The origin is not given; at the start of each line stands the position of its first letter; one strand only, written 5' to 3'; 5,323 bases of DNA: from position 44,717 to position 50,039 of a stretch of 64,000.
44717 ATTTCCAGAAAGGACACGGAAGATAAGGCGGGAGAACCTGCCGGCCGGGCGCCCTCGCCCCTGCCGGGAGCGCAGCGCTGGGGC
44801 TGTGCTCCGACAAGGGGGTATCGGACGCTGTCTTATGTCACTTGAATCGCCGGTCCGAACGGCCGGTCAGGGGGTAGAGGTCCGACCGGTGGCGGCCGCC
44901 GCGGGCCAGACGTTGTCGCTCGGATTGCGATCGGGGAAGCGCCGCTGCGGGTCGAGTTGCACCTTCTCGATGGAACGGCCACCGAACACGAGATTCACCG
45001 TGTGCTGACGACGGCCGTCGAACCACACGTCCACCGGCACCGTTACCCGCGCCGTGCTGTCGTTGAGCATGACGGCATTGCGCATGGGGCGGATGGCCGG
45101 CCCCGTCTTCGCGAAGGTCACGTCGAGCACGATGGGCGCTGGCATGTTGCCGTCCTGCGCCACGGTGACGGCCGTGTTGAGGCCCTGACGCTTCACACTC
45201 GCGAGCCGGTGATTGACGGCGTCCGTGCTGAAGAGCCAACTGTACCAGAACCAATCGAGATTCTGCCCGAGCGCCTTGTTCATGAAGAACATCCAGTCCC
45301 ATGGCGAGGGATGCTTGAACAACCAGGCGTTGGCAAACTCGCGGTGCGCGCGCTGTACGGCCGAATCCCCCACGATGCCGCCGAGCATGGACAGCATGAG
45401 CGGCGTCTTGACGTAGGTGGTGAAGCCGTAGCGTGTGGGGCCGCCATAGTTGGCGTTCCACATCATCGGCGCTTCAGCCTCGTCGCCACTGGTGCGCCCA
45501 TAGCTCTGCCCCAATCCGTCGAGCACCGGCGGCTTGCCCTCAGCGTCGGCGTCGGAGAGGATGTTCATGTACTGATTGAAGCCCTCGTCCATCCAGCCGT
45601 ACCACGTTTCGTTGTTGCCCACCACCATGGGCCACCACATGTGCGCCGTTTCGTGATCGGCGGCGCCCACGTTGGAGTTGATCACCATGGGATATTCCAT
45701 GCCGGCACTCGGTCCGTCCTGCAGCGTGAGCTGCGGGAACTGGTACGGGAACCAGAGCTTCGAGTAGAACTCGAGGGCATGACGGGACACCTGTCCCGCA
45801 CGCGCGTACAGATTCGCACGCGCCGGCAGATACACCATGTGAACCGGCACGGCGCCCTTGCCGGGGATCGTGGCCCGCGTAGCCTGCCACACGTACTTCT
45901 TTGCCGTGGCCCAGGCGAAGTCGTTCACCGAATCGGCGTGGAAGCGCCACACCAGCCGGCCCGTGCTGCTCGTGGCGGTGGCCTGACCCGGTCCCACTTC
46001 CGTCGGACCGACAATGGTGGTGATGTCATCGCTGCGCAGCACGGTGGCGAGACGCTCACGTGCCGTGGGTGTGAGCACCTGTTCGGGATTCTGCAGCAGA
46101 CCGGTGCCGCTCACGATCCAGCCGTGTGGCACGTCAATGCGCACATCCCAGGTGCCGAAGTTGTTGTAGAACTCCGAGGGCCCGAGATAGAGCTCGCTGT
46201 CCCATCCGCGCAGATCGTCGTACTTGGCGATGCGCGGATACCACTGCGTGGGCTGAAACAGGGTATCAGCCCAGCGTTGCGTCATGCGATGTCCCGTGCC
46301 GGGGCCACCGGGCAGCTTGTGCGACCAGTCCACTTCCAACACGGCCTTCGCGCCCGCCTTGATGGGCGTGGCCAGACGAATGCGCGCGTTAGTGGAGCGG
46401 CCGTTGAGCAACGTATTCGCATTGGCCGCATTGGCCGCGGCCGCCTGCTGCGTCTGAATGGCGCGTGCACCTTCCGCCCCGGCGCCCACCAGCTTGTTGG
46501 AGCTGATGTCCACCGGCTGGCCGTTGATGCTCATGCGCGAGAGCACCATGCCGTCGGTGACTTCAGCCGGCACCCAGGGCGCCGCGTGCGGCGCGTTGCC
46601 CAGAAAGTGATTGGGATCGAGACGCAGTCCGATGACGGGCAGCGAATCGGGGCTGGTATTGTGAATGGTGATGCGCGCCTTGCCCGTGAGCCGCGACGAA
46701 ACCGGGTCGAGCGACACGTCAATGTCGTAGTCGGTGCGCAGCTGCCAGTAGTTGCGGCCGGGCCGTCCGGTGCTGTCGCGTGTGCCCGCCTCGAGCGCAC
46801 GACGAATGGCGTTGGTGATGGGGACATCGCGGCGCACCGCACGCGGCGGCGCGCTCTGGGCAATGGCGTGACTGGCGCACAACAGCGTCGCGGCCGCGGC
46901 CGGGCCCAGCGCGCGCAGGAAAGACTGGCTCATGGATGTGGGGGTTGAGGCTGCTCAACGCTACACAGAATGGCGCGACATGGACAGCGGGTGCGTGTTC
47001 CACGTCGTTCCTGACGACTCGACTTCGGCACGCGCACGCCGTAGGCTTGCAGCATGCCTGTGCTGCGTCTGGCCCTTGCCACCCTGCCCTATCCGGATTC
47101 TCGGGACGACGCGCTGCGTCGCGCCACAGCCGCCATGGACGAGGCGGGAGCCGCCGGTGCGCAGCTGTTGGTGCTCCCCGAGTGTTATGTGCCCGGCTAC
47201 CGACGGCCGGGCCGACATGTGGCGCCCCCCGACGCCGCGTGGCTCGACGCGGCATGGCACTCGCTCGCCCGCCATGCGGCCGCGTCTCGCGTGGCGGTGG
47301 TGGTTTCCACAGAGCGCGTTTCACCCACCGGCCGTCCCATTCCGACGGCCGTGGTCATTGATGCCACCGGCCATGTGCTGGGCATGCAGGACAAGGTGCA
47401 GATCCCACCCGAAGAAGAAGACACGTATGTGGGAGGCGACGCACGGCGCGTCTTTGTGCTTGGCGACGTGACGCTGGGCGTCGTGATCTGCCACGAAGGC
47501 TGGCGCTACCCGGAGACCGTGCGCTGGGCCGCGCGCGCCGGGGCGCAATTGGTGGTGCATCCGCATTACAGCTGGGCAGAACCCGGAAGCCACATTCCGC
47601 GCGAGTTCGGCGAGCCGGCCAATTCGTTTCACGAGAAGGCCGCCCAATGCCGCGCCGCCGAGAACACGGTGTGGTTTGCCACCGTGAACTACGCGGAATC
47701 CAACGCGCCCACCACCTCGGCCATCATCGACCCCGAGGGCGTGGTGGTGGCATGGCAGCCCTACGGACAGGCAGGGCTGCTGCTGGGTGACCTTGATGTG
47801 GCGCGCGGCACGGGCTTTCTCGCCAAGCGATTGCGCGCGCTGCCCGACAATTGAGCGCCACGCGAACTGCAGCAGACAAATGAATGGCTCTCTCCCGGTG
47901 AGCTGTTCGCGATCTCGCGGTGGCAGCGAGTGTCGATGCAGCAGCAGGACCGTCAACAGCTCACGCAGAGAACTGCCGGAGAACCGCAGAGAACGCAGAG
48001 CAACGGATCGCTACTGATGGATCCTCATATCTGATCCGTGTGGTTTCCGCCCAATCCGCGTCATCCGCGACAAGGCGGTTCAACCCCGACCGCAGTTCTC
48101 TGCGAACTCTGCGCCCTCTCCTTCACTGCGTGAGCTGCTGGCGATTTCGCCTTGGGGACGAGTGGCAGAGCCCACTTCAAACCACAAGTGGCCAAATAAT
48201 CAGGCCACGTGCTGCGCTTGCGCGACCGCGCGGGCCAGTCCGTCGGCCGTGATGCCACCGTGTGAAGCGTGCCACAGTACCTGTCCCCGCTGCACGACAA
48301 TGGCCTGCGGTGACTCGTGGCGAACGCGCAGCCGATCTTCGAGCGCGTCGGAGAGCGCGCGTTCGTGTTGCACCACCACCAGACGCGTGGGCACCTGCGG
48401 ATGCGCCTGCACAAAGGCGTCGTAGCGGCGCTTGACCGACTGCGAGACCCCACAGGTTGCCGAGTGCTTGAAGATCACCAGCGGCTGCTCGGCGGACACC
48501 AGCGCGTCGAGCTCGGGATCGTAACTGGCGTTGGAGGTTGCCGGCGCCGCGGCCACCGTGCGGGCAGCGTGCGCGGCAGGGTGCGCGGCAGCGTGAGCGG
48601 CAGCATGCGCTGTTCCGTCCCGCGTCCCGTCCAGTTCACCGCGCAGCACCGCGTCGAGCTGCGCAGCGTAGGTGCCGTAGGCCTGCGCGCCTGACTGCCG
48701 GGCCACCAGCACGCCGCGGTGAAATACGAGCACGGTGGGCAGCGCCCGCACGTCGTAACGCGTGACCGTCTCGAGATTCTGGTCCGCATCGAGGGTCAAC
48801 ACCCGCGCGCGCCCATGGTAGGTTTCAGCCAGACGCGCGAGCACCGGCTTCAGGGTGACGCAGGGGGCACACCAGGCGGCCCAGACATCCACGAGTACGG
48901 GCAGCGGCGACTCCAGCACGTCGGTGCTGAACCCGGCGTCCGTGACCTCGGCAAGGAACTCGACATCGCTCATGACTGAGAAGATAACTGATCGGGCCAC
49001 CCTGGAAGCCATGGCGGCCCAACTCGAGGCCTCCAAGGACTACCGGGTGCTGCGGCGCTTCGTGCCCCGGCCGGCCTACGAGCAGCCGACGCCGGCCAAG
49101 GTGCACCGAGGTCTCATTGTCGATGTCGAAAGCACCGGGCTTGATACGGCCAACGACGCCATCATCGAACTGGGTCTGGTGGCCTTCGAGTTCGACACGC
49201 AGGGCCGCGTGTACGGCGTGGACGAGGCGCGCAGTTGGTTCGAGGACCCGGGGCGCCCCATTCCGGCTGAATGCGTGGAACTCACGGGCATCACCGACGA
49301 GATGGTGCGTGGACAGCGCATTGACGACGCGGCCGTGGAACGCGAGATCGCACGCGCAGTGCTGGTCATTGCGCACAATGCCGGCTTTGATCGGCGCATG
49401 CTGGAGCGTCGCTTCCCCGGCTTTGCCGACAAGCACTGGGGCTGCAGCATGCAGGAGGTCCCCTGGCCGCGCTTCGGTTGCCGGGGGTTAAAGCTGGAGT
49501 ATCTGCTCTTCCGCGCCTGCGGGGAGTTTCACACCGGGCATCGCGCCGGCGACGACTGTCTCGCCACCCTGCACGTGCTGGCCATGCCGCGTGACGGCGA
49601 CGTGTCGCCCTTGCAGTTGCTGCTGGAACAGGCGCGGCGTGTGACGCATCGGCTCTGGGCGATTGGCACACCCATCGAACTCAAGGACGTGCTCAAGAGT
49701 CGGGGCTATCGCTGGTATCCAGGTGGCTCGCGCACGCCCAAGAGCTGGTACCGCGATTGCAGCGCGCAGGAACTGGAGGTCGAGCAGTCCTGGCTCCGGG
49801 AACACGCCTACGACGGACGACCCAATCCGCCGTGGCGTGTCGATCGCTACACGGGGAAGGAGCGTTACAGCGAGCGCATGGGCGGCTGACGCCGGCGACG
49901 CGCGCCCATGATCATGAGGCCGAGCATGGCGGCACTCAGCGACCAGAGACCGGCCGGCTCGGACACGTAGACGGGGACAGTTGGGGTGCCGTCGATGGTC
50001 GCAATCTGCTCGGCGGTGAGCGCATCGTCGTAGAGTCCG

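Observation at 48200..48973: Thioredoxin fused to a BrxC/YtxJ monothiol domain through a His-repeat linker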

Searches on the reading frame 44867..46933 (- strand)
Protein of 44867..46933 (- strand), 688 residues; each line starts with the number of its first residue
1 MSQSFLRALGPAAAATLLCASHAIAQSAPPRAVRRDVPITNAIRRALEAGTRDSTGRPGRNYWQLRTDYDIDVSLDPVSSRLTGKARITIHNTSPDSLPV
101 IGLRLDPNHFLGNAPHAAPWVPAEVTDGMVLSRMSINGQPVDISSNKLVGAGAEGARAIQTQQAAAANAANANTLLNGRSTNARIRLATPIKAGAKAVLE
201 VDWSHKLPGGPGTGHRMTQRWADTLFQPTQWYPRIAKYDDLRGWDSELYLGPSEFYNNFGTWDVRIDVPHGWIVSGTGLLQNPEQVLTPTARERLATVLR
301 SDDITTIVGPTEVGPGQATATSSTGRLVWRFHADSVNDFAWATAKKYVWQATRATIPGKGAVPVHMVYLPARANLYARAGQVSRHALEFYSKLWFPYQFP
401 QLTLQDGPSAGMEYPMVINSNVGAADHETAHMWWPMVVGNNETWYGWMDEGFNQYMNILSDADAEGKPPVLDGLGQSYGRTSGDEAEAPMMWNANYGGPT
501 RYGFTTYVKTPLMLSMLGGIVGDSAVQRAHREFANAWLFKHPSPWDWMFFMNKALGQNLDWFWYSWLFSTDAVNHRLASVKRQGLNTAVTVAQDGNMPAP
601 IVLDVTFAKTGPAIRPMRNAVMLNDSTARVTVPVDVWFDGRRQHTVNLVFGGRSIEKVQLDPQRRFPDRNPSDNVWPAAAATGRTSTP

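Call 44: search_protein_families(library=pfam, proteins=[window:44867-46933:-], max_evalue=0.001)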
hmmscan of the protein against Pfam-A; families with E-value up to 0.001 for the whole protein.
window:44867-46933:- (688 aa): 1 family
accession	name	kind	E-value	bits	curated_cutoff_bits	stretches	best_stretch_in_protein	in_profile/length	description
PF01433.26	Peptidase_M1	-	3.1e-07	30.6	27.7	1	426-566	72-218/218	Peptidase family M1 domain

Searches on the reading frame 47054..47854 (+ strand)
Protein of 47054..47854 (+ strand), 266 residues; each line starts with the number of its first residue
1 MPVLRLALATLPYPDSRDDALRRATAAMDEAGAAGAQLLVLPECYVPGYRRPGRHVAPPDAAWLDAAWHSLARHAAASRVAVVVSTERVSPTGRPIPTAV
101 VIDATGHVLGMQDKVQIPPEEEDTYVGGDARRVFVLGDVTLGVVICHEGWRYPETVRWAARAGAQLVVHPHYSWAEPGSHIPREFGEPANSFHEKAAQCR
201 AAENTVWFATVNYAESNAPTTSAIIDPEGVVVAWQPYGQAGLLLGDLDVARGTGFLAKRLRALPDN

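Call 44: search_protein_families(library=pfam, proteins=[window:47054-47854:+], max_evalue=0.001)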
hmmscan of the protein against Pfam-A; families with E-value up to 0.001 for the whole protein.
window:47054-47854:+ (266 aa): 1 family
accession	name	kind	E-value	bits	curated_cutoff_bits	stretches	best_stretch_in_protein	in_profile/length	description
PF00795.27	CN_hydrolase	-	1e-25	91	23.2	1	5-251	1-250/256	Carbon-nitrogen hydrolase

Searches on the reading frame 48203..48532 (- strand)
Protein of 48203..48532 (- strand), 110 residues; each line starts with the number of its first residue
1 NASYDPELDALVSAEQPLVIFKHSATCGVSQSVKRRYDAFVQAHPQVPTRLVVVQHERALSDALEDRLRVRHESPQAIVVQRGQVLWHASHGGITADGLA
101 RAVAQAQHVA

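Call 29: search_solved_structures(query=window:48203-48532:-, max_evalue=1, show_alignments=2)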
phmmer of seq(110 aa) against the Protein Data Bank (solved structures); distinct sequences matched with E-value up to 1: 32.
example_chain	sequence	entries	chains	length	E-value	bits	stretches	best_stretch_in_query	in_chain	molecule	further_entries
3iv4_A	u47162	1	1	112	1.3e-13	54.4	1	9-102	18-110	Putative oxidoreductase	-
9jo8_A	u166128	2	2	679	1.5e-07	34.9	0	13-93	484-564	TALE repeat protein targeting mitochondiral ND1-L gene. | TALE repeat protein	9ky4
9ld1_A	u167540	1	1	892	1.3e-05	28.6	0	14-93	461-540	inactivate TOD4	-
9lcz_A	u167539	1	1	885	1.4e-05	28.6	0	14-93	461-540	Inactivate TOD6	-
9lcx_A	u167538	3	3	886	1.4e-05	28.5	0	14-93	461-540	Inactivate TOD6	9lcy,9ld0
4osq_A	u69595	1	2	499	1.5e-05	28.5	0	13-93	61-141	Hax3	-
6jtq_A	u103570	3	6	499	1.8e-05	28.2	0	13-93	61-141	TAL effector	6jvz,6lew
4gjp_A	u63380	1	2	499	2.3e-05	27.9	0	13-93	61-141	Hax3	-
4osj_A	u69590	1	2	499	2.8e-05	27.6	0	13-93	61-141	Hax3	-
4osr_A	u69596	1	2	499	3.2e-05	27.4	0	13-93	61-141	Hax3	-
2ypf_A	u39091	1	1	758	3.6e-05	27.2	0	13-93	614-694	AVRBS3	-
6jw0_A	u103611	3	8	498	4e-05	27.1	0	13-93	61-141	TAL effector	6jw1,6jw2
4osw_A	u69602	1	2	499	4e-05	27.1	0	13-93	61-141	Hax3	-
6jw3_A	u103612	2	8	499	4.4e-05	26.9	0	13-93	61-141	TAL effector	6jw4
4ot0_A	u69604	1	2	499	4.6e-05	26.9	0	13-93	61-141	Hax3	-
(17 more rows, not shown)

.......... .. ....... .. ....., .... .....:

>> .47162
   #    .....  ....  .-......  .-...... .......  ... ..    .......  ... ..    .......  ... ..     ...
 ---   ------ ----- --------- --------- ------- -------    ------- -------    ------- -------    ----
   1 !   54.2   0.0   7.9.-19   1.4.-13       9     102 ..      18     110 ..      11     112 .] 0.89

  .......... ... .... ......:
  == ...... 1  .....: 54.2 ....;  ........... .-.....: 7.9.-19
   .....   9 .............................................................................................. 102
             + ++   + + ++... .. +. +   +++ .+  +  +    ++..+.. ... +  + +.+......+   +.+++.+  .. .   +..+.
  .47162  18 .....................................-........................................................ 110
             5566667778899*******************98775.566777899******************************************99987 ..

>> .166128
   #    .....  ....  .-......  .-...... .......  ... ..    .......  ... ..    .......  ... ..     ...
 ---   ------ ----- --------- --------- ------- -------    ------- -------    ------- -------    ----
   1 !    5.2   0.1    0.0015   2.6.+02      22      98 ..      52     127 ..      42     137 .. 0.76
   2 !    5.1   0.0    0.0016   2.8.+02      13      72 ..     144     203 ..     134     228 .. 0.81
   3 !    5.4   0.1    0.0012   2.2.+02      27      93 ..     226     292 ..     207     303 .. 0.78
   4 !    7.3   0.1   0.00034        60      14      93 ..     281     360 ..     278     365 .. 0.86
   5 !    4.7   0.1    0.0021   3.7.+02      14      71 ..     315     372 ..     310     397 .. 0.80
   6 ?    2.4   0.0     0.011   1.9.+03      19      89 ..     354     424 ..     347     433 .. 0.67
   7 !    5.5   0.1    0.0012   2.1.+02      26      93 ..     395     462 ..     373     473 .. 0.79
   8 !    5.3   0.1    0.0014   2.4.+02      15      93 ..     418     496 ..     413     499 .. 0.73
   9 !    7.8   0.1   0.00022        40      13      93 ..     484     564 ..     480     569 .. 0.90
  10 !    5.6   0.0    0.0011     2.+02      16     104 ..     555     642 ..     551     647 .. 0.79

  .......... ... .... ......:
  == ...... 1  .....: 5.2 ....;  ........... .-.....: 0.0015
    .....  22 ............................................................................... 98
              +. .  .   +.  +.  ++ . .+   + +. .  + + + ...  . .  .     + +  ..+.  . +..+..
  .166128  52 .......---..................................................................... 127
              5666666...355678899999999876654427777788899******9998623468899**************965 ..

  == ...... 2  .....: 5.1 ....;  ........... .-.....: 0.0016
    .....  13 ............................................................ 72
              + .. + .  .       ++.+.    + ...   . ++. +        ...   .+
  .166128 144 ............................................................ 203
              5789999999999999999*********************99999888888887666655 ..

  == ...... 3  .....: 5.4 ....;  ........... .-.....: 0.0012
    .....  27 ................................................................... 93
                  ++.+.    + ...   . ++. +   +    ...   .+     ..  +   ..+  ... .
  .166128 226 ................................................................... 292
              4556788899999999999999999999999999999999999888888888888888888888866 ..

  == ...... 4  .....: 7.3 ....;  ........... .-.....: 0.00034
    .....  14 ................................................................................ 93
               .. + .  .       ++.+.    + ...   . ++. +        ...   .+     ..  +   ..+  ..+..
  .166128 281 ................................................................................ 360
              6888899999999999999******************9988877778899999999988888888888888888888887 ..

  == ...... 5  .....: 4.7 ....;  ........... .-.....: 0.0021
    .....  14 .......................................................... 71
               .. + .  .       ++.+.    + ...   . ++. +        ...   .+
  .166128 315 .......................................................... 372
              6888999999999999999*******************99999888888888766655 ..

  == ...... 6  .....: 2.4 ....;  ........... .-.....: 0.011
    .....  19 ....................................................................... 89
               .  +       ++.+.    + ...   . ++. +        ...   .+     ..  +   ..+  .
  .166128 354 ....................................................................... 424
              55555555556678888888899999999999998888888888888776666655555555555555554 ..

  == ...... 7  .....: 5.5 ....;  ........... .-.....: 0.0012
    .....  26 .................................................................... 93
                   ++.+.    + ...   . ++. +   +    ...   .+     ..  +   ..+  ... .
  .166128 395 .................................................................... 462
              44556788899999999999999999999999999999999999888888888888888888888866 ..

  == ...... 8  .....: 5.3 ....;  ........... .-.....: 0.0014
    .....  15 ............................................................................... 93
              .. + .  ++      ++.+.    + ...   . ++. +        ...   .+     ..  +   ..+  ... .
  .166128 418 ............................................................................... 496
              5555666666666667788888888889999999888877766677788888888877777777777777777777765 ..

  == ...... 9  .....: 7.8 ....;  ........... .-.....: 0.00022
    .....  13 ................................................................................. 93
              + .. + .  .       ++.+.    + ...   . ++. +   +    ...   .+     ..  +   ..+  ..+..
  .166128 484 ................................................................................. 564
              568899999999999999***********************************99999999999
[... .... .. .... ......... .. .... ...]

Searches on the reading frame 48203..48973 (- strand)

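Call 4: search_protein_families(library=pfam, proteins=[window:48203-48973:-], max_evalue=0.1)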
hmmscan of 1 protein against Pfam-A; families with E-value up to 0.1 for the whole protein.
window:48203-48973:- (257 aa): 7 families
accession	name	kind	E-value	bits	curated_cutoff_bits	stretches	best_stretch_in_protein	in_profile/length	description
PF11009.14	BrxC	-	1.2e-26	93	24.2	1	160-244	16-100/102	Monothiol bacilliredoxin BrxC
PF00085.26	Thioredoxin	-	2.5e-23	82.5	23.5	1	8-99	3-94/103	Thioredoxin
PF13899.12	Thioredoxin_7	-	6.6e-06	26.6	27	1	23-84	17-81/83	Thioredoxin-like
PF13905.12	Thioredoxin_8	-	0.00016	22.4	27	1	26-70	4-50/94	Thioredoxin-like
PF13098.12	Thioredoxin_2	-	0.00036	21.3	27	1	25-103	7-101/104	Thioredoxin-like domain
PF14595.12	Thioredoxin_9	-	0.0052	17.1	25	1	32-87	50-107/129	Thioredoxin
PF07449.17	HyaE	-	0.0057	17.1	22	0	44-97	49-103/108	Hydrogenase-1 expression protein HyaE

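Call 5: search_protein_families(library=ncbifam, proteins=[window:48203-48973:-], max_evalue=0.1)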
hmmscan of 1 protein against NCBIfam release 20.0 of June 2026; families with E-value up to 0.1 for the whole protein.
window:48203-48973:- (257 aa): 14 families
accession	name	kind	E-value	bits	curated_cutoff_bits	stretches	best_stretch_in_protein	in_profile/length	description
TIGR04019.1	B_thiol_YtxJ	hypoth_equivalog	3.8e-27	94.3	77.25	1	156-247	10-104/105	bacillithiol system redox-active protein YtxJ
NF006898.0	PRK09381.1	equivalog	8.1e-23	80.9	138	1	8-110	6-108/109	thioredoxin TrxA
TIGR01068.1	thioredoxin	equivalog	2.2e-22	79.1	96.8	1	11-102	2-93/101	thioredoxin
NF008229.0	PRK10996.1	equivalog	9.4e-22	77.3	125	1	18-108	47-137/141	thioredoxin TrxC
NF047697.1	ThioredTrxAClost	equivalog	1.6e-12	47.5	140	1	8-95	2-89/105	thioredoxin TrxA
TIGR01126.1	pdi_dom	equivalog_domain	2.6e-12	46.9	107.2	1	11-88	2-82/105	protein disulfide-isomerase domain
TIGR01130.1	ER_PDI_fam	subfamily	1.9e-08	34.3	344.25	1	19-87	359-427/476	protein disulfide-isomerase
TIGR00385.1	dsbE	subfamily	1.7e-06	27.7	123.15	1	16-61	56-98/173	DsbE family thiol:disulfide interchange protein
NF047696.1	ThlDiSintTplARhiz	equivalog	0.00017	21.4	230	1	26-55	100-129/219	thiol:disulfide interchange protein TlpA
NF045694.1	seleno_TsoB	exception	0.00031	18.9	805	1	22-85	473-544/572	rhodanese/DsbD fusion-like selenoprotein TsoB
NF002854.0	PRK03147.1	subfamily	0.00049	20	170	1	26-70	65-110/176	thiol-disulfide oxidoreductase ResA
NF053651.1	BclredAbxCDein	equivalog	0.00058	19.6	340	1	162-250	16-103/202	monothiol bacilliredoxin AbxC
NF011941.0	PRK15412.1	equivalog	0.001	18.7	359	1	15-50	60-95/185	thiol:disulfide interchange protein DsbE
NF001419.0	PRK00293.1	subfamily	0.017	13.7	330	1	25-86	479-546/574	protein-disulfide reductase DsbD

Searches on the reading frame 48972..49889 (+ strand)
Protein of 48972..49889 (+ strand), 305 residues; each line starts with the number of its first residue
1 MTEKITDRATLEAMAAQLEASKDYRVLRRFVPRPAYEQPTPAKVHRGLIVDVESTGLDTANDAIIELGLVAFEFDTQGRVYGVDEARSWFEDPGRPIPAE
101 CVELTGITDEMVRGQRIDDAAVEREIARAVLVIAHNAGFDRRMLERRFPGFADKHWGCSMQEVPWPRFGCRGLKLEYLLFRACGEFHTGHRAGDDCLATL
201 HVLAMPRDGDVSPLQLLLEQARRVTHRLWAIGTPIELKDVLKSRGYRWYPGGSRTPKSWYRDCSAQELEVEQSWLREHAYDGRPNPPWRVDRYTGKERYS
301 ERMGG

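Call 44: search_protein_families(library=pfam, proteins=[window:48972-49889:+], max_evalue=0.001)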
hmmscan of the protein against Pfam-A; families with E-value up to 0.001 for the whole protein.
window:48972-49889:+ (305 aa): 1 family
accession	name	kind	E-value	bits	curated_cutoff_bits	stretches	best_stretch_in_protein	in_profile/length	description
PF00929.31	RNase_T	-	6.5e-15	56.5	24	1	49-202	2-163/164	Exonuclease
